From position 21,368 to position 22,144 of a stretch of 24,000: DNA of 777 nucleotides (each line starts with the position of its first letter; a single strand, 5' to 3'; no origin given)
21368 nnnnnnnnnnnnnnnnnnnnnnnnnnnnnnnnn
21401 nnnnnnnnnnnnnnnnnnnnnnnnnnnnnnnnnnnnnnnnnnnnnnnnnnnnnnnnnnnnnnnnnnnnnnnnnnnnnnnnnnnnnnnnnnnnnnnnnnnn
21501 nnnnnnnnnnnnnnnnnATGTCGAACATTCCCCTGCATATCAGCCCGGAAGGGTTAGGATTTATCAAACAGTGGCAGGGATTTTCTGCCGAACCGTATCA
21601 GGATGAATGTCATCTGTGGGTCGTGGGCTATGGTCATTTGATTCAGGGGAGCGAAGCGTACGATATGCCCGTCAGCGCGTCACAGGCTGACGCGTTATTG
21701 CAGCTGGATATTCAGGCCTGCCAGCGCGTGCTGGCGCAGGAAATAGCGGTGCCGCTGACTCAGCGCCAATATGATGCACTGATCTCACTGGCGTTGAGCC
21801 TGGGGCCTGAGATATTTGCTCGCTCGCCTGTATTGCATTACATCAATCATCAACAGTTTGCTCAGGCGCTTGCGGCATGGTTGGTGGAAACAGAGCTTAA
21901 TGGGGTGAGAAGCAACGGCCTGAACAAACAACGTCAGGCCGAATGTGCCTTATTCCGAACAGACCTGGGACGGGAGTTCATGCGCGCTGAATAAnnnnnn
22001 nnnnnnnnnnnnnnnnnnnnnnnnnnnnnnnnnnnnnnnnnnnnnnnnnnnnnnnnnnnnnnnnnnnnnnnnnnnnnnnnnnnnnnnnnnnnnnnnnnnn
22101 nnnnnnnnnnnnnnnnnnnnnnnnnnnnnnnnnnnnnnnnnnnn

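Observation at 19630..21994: Divergent two-gene module between treF and yhjB: HEPN-like/TM/ankyrin-like membrane protein plus a cytoplasmic lysozyme-fold protein, both apparently lacking canonical catalytic residues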

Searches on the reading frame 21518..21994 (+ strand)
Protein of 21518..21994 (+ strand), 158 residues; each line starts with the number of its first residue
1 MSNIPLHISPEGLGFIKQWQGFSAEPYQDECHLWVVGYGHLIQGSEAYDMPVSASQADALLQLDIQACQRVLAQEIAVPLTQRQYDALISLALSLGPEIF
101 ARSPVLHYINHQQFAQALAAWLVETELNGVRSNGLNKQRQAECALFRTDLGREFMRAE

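Call 3: search_protein_families(library=pfam, proteins=[window:21518-21994:+], max_evalue=0.1)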
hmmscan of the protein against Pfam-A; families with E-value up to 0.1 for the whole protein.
window:21518-21994:+ (158 aa): 2 families
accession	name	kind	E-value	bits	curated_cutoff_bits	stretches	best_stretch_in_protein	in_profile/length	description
PF00959.24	Phage_lysozyme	-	3.1e-24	86.1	22.3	1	17-142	1-125/125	Phage lysozyme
PF14046.11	NR_Repeat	-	0.035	14.6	27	1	37-59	3-25/48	Nuclear receptor repeat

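Call 4: search_protein_families(library=ncbifam, proteins=[window:21518-21994:+], max_evalue=0.1)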
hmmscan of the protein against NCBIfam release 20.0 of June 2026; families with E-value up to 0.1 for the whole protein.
window:21518-21994:+ (158 aa): 2 families
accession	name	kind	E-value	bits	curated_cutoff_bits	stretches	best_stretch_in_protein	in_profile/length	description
NF058676.1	BaGTA_endo_BgtA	equivalog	8.5e-25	87.6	315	1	7-146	3-145/220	gene transfer agent endolysin BgtA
NF051871.1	LysLocSpmX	equivalog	4.4e-16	59.1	700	1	12-151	11-152/430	lysozyme-family localization factor SpmX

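Call 12: search_solved_structures(query=window:21518-21994:+, max_evalue=0.001, show_alignments=3)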
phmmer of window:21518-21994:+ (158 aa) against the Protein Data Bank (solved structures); distinct sequences matched with E-value up to 0.001: 13.
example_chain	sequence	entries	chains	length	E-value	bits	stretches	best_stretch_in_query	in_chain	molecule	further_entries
6h9d_A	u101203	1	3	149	2.8e-16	63.4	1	8-147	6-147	Lysozyme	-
8app_A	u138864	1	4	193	1.9e-15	60.7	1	7-145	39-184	Endolysin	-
2anv_A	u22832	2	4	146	7.4e-14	55.5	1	7-146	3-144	Lysozyme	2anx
6et6_A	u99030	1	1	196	1.3e-13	54.8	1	9-146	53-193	Lysozyme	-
4evx_A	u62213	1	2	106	1.6e-13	54.4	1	6-100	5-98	Putative phage endolysin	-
9kbs_A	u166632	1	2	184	1.5e-12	51.2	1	10-146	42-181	Lysozyme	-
9kbq_A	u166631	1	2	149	1.8e-12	51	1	9-146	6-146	Lysozyme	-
7m5i_B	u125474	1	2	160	2.1e-12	50.8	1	6-146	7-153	Endolysin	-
9kbt_A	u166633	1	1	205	6e-11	46.1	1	8-146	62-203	Lysozyme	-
8b2s_A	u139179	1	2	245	1.1e-09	42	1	8-148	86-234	GH24 family muramidase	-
3hdf_A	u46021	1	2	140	0.00034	24.1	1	20-142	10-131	Lysozyme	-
3hde_A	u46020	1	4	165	0.00051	23.6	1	20-142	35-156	Lysozyme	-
4zpu_A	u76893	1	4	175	0.0007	23.1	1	20-142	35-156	Lysozyme RrrD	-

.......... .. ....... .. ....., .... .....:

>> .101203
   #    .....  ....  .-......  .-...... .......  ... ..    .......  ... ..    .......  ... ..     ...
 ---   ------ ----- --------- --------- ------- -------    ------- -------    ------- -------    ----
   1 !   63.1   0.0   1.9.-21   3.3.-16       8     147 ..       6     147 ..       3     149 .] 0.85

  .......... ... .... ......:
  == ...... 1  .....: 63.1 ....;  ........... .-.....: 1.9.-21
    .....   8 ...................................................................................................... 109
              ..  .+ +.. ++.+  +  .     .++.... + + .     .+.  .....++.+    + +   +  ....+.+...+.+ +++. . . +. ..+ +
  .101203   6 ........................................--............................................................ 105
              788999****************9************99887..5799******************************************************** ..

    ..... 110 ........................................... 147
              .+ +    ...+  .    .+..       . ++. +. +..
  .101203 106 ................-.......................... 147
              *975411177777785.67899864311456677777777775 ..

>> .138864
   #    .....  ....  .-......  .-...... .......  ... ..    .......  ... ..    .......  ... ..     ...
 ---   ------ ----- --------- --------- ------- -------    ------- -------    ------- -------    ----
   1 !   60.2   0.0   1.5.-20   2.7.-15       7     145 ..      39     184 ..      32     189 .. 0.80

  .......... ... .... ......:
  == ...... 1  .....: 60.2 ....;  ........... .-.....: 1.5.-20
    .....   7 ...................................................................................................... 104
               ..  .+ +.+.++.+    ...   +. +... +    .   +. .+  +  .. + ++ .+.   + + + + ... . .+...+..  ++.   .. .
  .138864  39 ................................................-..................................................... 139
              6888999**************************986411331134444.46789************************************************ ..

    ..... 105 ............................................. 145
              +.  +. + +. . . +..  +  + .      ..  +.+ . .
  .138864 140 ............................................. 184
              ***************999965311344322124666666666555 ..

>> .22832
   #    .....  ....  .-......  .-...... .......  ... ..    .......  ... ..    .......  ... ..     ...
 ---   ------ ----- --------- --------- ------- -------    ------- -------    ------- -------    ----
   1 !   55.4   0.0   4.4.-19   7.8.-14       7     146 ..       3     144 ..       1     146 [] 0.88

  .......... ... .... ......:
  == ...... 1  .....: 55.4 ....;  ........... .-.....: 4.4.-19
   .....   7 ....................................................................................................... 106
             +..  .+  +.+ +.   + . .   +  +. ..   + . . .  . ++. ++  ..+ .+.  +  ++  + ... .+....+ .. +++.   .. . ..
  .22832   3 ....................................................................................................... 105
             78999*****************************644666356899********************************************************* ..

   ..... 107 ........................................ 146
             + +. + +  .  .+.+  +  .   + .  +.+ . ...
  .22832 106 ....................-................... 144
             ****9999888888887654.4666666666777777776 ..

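Call 16: find_homologous_proteins(query=window:21518-21994:+, max_evalue=0.001)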
Query window:21518-21994:+ (158 aa): 22 proteins with E <= 0.001 among 131 candidates.
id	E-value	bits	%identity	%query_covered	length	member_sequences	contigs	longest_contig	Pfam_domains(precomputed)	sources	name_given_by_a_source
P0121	2.0e-100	351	100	100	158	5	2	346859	PF00959.25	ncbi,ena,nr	ncbi:lysozyme [Enterobacteriaceae bacterium G50]|nr:lysozyme [Enterobacteriaceae bacterium G50]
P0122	4.5e-79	282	82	100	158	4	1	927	PF00959.25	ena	-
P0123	1.2e-78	281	82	100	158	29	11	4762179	PF00959.25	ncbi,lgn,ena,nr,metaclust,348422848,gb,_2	ncbi:phage-related lysozyme (muraminidase) [Enterobacteriaceae bacterium strain FGI 57]|nr:phage-rel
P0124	2.9e-78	279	82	100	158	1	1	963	PF00959.25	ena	-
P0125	4.2e-78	279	82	100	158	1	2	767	PF00959.25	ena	-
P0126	2.3e-76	273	80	100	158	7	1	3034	PF00959.25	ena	-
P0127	3.2e-76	273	80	100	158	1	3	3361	PF00959.25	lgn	-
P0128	2.4e-75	270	79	100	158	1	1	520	PF00959.25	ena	-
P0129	3.6e-73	263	76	100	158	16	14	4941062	PF00959.25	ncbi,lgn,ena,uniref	ncbi:lysozyme [Pseudocitrobacter faecalis]|uniref:lysozyme n=1 Tax=Pseudocitrobacter faecalis TaxID=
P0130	1.5e-63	232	66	100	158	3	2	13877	PF00959.25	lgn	-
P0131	4.4e-61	224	65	100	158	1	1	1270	PF00959.25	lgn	-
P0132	4.4e-55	204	61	100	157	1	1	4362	PF00959.25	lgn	-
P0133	4.7e-54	201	63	100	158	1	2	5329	PF00959.25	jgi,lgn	jgi:lysozyme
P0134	4.0e-52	194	58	100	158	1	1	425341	PF00959.25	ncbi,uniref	ncbi:lysozyme [Pseudocitrobacter cyperus]|uniref:Lysozyme n=1 Tax=Pseudocitrobacter cyperus TaxID=31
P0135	6.4e-18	83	37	89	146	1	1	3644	PF00959.25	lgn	-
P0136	2.3e-17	82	38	91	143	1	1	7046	PF00959.25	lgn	-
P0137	2.6e-15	75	38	92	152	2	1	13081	PF00959.25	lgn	-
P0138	4.0e-15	74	37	89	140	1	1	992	PF00959.25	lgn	-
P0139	1.3e-14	73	33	88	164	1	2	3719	PF00959.25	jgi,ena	jgi:GH24 family phage-related lysozyme (muramidase)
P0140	1.5e-12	66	34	89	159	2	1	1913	PF00959.25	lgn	-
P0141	2.4e-8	52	32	91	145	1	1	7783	PF00959.25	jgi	jgi:lysozyme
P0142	1.5e-4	40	30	89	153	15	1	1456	PF00959.25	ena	-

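Call 47: search_dna_similar(query=window:21518-21994:+, collection=phages, mode=protein, max_rows=25)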
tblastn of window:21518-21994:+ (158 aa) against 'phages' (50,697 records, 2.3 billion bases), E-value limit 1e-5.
Records with a match: 910; places in all: 916; records where one place covers at least 80% of the query: 876.
Best place of each record, by identity: <60% 910.
By first word of the organism name: Escherichia 237; Salmonella 136; Acinetobacter 104; Klebsiella 92; Pseudomonas 58; Bacillus 42; Shigella 23; Yersinia 22; Bacteriophage 16; Enterobacteria 16; and 50 more.
By host as written in the record: Escherichia coli 95; - 86; Klebsiella pneumoniae 53; Acinetobacter baumannii 37; Pseudomonas aeruginosa 24; Escherichia coli K-12 MG1655 20; Salmonella sp. 19; Salmonella enterica subsp. enterica serovar Typhimurium 16; and 274 more.
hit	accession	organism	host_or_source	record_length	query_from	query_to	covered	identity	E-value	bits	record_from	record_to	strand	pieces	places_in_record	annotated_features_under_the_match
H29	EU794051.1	Bacteriophage APSE-4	Candidatus Hamiltonella defensa strain ...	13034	6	148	91%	38.7%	1e-20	93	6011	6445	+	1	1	P13: lysozyme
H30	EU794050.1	Bacteriophage APSE-5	Candidatus Hamiltonella defensa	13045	4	148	92%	37.6%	2e-19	89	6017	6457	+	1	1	P13: lysozyme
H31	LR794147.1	Bacteriophage APSE-7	aphid host's whole body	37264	4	148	92%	37.1%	7e-20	91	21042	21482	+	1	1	Lysozyme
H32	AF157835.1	Hamiltonella phage APSE-1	-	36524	4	148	92%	36.9%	4e-19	89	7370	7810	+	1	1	P13 | P12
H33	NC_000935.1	Hamiltonella phage APSE-1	Endosymbiont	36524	4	148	92%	36.9%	4e-19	89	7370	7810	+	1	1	endolysin | hypothetical protein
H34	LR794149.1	Bacteriophage APSE-7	aphid host's whole body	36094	6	148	91%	37.4%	9e-19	87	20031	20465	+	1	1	Lysozyme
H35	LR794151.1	Bacteriophage APSE-7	aphid host's whole body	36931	4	148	92%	36.4%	2e-19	89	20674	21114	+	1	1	Lysozyme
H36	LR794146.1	Bacteriophage APSE-7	aphid host's whole body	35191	6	148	91%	36.9%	5e-19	88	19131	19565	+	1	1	Lysozyme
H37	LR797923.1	Bacteriophage APSE-7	aphid host's whole body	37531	6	148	91%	36.7%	2e-18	86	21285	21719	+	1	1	Lysozyme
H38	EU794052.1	Bacteriophage APSE-7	Candidatus Hamiltonella defensa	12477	6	146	89%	37.2%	3e-17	83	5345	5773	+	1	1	P13: lysozyme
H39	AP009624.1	Pseudomonas phage PAJU2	Pseudomonas aeruginosa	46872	6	146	89%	34.8%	2e-15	78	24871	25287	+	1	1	putative endolysin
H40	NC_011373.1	Pseudomonas phage PAJU2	Pseudomonas aeruginosa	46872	6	146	89%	34.8%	2e-15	78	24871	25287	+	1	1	endolysin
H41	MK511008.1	Pseudomonas phage vB_Pae_CF124b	Pseudomonas aeruginosa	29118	6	146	89%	34.8%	3e-15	77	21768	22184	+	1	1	lysozyme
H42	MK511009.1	Pseudomonas phage vB_Pae_CF136b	Pseudomonas aeruginosa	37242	6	146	89%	34.8%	3e-15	77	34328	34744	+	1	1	lysozyme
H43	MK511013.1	Pseudomonas phage vB_Pae_BR161a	Pseudomonas aeruginosa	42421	6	146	89%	34.8%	3e-15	77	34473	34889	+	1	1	lysozyme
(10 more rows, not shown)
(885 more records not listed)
